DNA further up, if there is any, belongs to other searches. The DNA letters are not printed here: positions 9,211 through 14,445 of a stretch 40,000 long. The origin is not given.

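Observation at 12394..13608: Tape measure gene carries 15 tandem 81-bp coding repeats and looks expanded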

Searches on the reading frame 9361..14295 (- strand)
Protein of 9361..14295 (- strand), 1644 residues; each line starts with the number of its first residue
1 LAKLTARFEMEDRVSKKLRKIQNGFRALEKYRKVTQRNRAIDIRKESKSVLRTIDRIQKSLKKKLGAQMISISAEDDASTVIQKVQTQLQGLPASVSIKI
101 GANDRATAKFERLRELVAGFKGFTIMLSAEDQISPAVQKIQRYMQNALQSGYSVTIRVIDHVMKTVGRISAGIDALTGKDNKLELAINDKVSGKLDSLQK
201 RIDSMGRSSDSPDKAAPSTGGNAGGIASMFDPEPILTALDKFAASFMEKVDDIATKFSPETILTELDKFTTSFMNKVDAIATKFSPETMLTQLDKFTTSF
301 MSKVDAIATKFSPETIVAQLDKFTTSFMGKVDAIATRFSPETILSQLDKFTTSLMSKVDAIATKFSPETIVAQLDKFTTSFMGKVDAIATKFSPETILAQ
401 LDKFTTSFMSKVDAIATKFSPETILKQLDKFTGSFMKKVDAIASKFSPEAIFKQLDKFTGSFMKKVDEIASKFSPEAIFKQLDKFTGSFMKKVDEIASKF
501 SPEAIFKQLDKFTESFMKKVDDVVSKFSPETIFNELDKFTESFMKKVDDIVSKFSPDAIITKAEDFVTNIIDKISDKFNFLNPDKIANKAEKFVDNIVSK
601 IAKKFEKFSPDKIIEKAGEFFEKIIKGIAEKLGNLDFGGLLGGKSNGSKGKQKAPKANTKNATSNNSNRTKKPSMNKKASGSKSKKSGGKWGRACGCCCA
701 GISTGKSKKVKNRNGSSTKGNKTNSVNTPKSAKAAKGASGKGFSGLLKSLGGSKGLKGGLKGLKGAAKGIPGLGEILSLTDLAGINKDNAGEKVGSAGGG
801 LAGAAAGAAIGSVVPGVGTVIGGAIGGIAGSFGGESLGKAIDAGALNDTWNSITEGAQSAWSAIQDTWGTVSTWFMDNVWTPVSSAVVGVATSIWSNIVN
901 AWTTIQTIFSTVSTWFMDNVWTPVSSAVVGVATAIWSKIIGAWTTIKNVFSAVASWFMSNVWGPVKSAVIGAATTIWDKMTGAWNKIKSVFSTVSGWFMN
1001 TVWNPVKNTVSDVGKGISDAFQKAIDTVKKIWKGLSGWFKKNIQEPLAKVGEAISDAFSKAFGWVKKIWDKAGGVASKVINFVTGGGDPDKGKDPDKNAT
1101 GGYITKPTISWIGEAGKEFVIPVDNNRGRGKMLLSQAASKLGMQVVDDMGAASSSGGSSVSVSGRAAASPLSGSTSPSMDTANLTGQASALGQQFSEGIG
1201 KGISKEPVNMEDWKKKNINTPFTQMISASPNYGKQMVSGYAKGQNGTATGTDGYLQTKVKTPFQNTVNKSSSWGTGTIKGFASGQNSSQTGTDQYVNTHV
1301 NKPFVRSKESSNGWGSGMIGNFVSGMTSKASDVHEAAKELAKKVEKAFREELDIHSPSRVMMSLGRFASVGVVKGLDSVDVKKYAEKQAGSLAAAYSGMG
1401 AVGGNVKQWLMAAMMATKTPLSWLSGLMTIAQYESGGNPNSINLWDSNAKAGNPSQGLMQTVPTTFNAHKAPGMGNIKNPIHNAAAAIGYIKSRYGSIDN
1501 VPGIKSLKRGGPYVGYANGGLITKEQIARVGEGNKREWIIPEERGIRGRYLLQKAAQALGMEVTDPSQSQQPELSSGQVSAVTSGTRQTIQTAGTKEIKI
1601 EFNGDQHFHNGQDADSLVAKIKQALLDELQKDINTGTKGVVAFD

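Call 6: search_protein_families(library=pfam, proteins=[window:9361-14295:-])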
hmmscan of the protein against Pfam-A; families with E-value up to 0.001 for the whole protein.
window:9361-14295:- (1644 aa): 4 families
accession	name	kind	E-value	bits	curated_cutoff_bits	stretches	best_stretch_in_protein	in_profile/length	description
PF01464.25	SLT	-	1.5e-16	60.4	21.3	1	1415-1538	5-116/117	Transglycosylase SLT domain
PF12277.13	DUF3618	-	1.1e-09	38.8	24.9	0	356-373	20-37/47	Protein of unknown function (DUF3618)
PF07200.18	Mod_r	-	1.1e-07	32.4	30.1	0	248-303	82-135/146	Modifier of rudimentary (Mod(r)) protein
PF20117.4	DUF6507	-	0.00073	20.5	25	0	190-256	10-76/120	Family of unknown function (DUF6507)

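Call 7: search_dna_similar(query=window:9361-14295:-, collection=phages, mode=protein, max_rows=30)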
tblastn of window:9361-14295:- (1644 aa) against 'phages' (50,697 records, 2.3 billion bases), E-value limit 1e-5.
Records with a match: 1407; places in all: 1447; records where one place covers at least 80% of the query: 0.
Best place of each record, by identity: 60-80% 1; <60% 1406.
By first word of the organism name: Streptococcus 381; Staphylococcus 292; Lactococcus 157; Enterococcus 144; Gordonia 97; Paenibacillus 68; Brevibacterium 32; Lactobacillus 30; Bacillus 25; Streptomyces 25; and 34 more.
By host as written in the record: Streptococcus thermophilus 130; Lactococcus lactis 98; - 83; Staphylococcus aureus 81; Gordonia terrae 3612 70; Enterococcus faecalis 44; Paenibacillus larvae 37; Staphylococcus sp. 34; and 438 more.
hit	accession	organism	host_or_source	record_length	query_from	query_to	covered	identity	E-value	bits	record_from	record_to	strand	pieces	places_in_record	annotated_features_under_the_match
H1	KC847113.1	Bacillus phage PBP180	Bacillus pumilus strain CCTCC AB94180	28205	1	1641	62%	43.0%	0e+0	731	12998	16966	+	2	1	defective phage PBP180 | hypothetical protein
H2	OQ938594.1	Rhodococcus phage Jflix2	Rhodococcus equi NRRL B-16538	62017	845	1548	23%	32.2%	1e-20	179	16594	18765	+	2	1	20: tape measure protein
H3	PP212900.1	Staphylococcus phage PT1-1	Staphylococcus chromogenes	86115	862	1566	22%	32.2%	2e-20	166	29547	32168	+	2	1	tail length tape-measure protein T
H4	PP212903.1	Staphylococcus phage PT94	Staphylococcus chromogenes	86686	862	1566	22%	32.2%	2e-20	166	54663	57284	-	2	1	tail length tape-measure protein T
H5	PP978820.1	Rhodococcus phage Madraxi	Rhodococcus equi NRRL B-16538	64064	844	1548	20%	31.7%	2e-20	167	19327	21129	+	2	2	25: tape measure protein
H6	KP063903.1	Bacillus phage BalMu-1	Bacillus alcalophilus CGMCC 1.3604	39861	71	1143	24%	26.9%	2e-6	117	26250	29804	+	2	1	tail length tape-measure protein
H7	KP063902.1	Bacillus phage BalMu-1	Bacillus alcalophilus CGMCC 1.3604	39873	71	1143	24%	26.9%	2e-6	117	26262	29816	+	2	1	tail length tape-measure protein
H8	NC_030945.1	Bacillus phage BalMu-1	Bacillus alcalophilus CGMCC 1.3604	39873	71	1143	24%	26.9%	2e-6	117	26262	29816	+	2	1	tail length tape measure protein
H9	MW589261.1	Staphylococcus phage vB-SscS-F1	Mammaliicoccus sciuri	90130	846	1561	23%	27.7%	8e-11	137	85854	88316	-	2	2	peptidoglycan DD-metalloendopeptidase family protein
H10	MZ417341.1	Staphylococcus phage PG-2021_67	Mammaliicoccus sciuri C6854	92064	847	1561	23%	26.8%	4e-9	133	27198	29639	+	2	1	record has no annotation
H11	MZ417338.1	Staphylococcus phage PG-2021_4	Mammaliicoccus sciuri C6854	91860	847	1561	23%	26.6%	6e-9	130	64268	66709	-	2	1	record has no annotation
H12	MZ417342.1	Staphylococcus phage PG-2021_68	Mammaliicoccus sciuri C6854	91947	847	1561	23%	26.6%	6e-9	130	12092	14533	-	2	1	record has no annotation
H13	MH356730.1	Staphylococcus phage VB-SauS-SA2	Staphylococcus aureus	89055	861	1561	21%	28.4%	2e-11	135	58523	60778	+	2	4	tail length tape-measure protein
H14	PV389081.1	Mammaliicoccus phage phi6223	Mammaliicoccus sciuri IVB6223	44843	875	1576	21%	28.5%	9e-11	146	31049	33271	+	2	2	tail length tape measure protein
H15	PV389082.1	Mammaliicoccus phage phi6229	Mammaliicoccus sciuri IVB6229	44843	875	1576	21%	28.5%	9e-11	146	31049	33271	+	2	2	tail length tape measure protein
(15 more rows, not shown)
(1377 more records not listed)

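Call 8: find_homologous_proteins(query=window:9361-14295:-, max_evalue=1e-30)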
Query window:9361-14295:- (1644 aa): 14 proteins with E <= 1e-30 among 8000 candidates.
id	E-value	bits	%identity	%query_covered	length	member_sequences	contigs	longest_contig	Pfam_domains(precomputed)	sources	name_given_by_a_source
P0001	0.0e+0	2916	68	100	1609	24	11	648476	PF07200.19,PF01464.26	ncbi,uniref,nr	ncbi:transglycosylase SLT domain-containing protein [Bacillus atrophaeus]|uniref:transglycosylase SL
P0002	0.0e+0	2432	71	77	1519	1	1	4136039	PF01464.26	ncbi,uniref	ncbi:transglycosylase SLT domain-containing protein [Bacillus sp. FSL K6-2865]|uniref:transglycosyla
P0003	0.0e+0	2359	68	77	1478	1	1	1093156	PF01464.26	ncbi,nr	ncbi:phage portal protein [Bacillus amyloliquefaciens]|nr:phage portal protein [Bacillus amyloliquef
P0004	0.0e+0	2183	67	78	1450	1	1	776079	PF01464.26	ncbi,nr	ncbi:phage portal protein [Bacillus velezensis]|nr:phage portal protein [Bacillus velezensis]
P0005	0.0e+0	1940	73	72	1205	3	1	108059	PF01464.26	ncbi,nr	ncbi:transglycosylase SLT domain-containing protein, partial [Bacillus nakamurai]|nr:transglycosylas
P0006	0.0e+0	1895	73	70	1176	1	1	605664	PF01464.26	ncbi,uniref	ncbi:transglycosylase SLT domain-containing protein, partial [Bacillus sp. ISL-26]|uniref:transglyco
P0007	0.0e+0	1877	72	72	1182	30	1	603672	PF01464.26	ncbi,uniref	ncbi:phage portal protein, partial [Bacillus velezensis]|uniref:transglycosylase SLT domain-containi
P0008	0.0e+0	1862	71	72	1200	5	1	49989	PF01464.26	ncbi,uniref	ncbi:phage portal protein, partial [Bacillus siamensis]|uniref:transglycosylase SLT domain-containin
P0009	0.0e+0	1814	72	70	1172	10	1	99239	PF01464.26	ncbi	ncbi:transglycosylase SLT domain-containing protein, partial [Bacillus velezensis]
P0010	0.0e+0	1363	60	49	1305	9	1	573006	PF01464.26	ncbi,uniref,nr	ncbi:transglycosylase SLT domain-containing protein [Bacillus swezeyi]|uniref:transglycosylase SLT d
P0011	0.0e+0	1059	43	64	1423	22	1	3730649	PF01464.26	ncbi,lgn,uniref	ncbi:transglycosylase SLT domain-containing protein [Bacillus safensis]|uniref:transglycosylase SLT 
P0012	9.6e-262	890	48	54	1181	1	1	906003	PF01464.26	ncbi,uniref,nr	ncbi:transglycosylase SLT domain-containing protein [Bacillus haynesii]|uniref:transglycosylase SLT 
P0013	1.0e-260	887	48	54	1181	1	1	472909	PF01464.26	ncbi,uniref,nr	ncbi:transglycosylase SLT domain-containing protein [Bacillus haynesii]|uniref:transglycosylase SLT 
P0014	1.2e-260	887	47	54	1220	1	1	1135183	PF01464.26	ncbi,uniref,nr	ncbi:transglycosylase SLT domain-containing protein [Bacillus haynesii]|uniref:transglycosylase SLT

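Call 21: list_cluster_members(proteins=[P0001, P0002, P0004, window:9364-14295:-])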
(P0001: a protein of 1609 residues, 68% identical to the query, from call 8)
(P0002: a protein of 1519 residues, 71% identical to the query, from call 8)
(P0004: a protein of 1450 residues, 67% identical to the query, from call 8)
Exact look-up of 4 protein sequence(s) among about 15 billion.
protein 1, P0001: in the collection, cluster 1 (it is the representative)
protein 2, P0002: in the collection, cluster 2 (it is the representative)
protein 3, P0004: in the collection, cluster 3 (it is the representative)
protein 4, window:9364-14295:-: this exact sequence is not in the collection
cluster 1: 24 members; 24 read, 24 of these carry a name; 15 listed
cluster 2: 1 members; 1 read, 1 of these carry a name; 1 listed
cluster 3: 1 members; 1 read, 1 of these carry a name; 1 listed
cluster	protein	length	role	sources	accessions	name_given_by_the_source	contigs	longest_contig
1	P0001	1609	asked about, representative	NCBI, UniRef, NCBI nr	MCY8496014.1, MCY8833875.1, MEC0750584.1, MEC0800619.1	transglycosylase SLT domain-containing protein [Bacillus atrophaeus] | transglycosylase SLT domain-containing protein n=1 Tax=Bacillus atrophaeus TaxID=1452 ...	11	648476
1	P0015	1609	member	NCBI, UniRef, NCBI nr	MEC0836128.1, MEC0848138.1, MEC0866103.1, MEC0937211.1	transglycosylase SLT domain-containing protein [Bacillus atrophaeus] | transglycosylase SLT domain-containing protein n=2 Tax=Bacillus atrophaeus TaxID=1452 ...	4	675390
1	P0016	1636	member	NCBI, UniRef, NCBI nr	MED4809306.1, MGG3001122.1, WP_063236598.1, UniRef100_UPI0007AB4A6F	transglycosylase SLT domain-containing protein [Bacillus atrophaeus] | transglycosylase SLT domain-containing protein n=2 Tax=Bacillus atrophaeus TaxID=1452 ...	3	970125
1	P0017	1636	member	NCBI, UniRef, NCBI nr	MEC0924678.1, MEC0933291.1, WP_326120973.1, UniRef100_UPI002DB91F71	transglycosylase SLT domain-containing protein [Bacillus atrophaeus] | transglycosylase SLT domain-containing protein n=3 Tax=Bacillus atrophaeus TaxID=1452 ...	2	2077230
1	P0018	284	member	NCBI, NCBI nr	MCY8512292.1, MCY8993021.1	phage portal protein, partial [Bacillus atrophaeus] | phage portal protein [Bacillus atrophaeus]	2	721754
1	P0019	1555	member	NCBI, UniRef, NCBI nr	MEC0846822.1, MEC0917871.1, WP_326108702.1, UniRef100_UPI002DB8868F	transglycosylase SLT domain-containing protein [Bacillus atrophaeus] | transglycosylase SLT domain-containing protein n=1 Tax=Bacillus atrophaeus TaxID=1452 ...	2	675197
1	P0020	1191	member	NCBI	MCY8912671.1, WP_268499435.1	transglycosylase SLT domain-containing protein, partial [Bacillus atrophaeus]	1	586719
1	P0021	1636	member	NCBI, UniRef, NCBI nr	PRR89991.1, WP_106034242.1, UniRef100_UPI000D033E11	transglycosylase SLT domain-containing protein [Bacillus atrophaeus] | transglycosylase SLT domain-containing protein n=2 Tax=Bacillus atrophaeus TaxID=1452 ...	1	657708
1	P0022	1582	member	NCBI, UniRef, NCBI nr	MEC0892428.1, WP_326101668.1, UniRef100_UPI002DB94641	transglycosylase SLT domain-containing protein [Bacillus atrophaeus] | transglycosylase SLT domain-containing protein n=1 Tax=Bacillus atrophaeus TaxID=1452 ...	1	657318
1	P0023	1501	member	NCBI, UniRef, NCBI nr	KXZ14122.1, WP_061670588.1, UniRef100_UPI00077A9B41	phage portal protein [Bacillus atrophaeus] | transglycosylase SLT domain-containing protein n=1 Tax=Bacillus atrophaeus TaxID=1452 ... | transglycosylase SLT domain-containing protein [Bacillus atrophaeus]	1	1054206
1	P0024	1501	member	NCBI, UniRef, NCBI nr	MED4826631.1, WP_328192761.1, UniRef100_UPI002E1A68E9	transglycosylase SLT domain-containing protein [Bacillus atrophaeus] | transglycosylase SLT domain-containing protein n=1 Tax=Bacillus atrophaeus TaxID=1452 ...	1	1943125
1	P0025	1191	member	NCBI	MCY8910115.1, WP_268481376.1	transglycosylase SLT domain-containing protein, partial [Bacillus atrophaeus]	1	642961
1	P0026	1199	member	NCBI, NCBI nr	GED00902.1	hypothetical protein BAT02nite_05460 [Bacillus atrophaeus]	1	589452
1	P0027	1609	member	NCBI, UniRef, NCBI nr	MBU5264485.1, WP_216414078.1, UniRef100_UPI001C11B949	transglycosylase SLT domain-containing protein [Bacillus atrophaeus] | transglycosylase SLT domain-containing protein n=1 Tax=Bacillus atrophaeus TaxID=1452 ...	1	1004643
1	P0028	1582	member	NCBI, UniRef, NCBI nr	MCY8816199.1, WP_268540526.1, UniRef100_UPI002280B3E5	transglycosylase SLT domain-containing protein [Bacillus atrophaeus] | transglycosylase SLT domain-containing protein n=1 Tax=Bacillus atrophaeus TaxID=1452 ...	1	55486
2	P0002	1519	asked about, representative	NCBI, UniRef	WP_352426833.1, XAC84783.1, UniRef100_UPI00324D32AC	transglycosylase SLT domain-containing protein [Bacillus sp. FSL K6-2865] | transglycosylase SLT domain-containing protein n=1 Tax=Bacillus sp. FSL K6-2865 ...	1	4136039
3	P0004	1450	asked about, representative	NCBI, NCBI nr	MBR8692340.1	phage portal protein [Bacillus velezensis]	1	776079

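Call 63: search_protein_families(library=phrogs, proteins=[window:9361-14295:-], max_evalue=0.001)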
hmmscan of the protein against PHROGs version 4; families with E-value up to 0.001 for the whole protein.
window:9361-14295:- (1644 aa): 33 families (the best 25 are shown)
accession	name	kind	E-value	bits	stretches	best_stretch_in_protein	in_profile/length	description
phrog_11489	-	unknown function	0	1554.6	5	919-1644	967-1717/1717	-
phrog_167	-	tail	7.9e-79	266.8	3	1397-1595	1295-1498/1555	tail length tape measure protein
phrog_4070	-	tail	2e-52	179.5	2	1379-1561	721-902/989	tail length tape measure protein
phrog_8537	-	unknown function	2.6e-47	162.9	1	1383-1581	116-315/384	-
phrog_23574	-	tail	4.6e-34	118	3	761-911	784-941/1441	tail length tape measure protein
phrog_16692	-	unknown function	8.7e-32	111.5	3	973-1164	867-1055/1107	-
phrog_4197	-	tail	2.3e-31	109.5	1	850-1580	864-1619/1783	tail length tape measure protein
phrog_5448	-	tail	6.3e-23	80.7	1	1265-1523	2461-2710/3103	tail length tape measure protein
phrog_58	-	tail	1.4e-22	81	1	658-1286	507-1132/1544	tail length tape measure protein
phrog_3547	-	tail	3.8e-18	65.7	1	1329-1526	1278-1475/1767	tail length tape measure protein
phrog_5493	-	tail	7.3e-17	62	2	1263-1400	895-1035/1102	tail length tape measure protein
phrog_24596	-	unknown function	6.2e-16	58.8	1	644-842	568-763/1052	-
phrog_1272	-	tail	6.8e-16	58.2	2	846-1211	838-1175/1606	tail length tape measure protein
phrog_1204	-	tail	4e-15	55.8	1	1155-1393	1119-1371/1483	tail protein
phrog_1047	-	tail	4.4e-15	55.8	1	639-865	715-932/1251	tail associated lysin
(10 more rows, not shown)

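Call 64: search_solved_structures(query=window:9361-14295:-, max_evalue=0.001)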
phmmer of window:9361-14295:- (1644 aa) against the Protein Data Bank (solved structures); distinct sequences matched with E-value up to 0.001: 1.
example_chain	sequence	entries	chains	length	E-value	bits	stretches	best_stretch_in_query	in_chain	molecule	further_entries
6v8i_CF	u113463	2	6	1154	7.1e-06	27.1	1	1315-1381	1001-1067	Tape Measure Protein, gp57 | Tape measure protein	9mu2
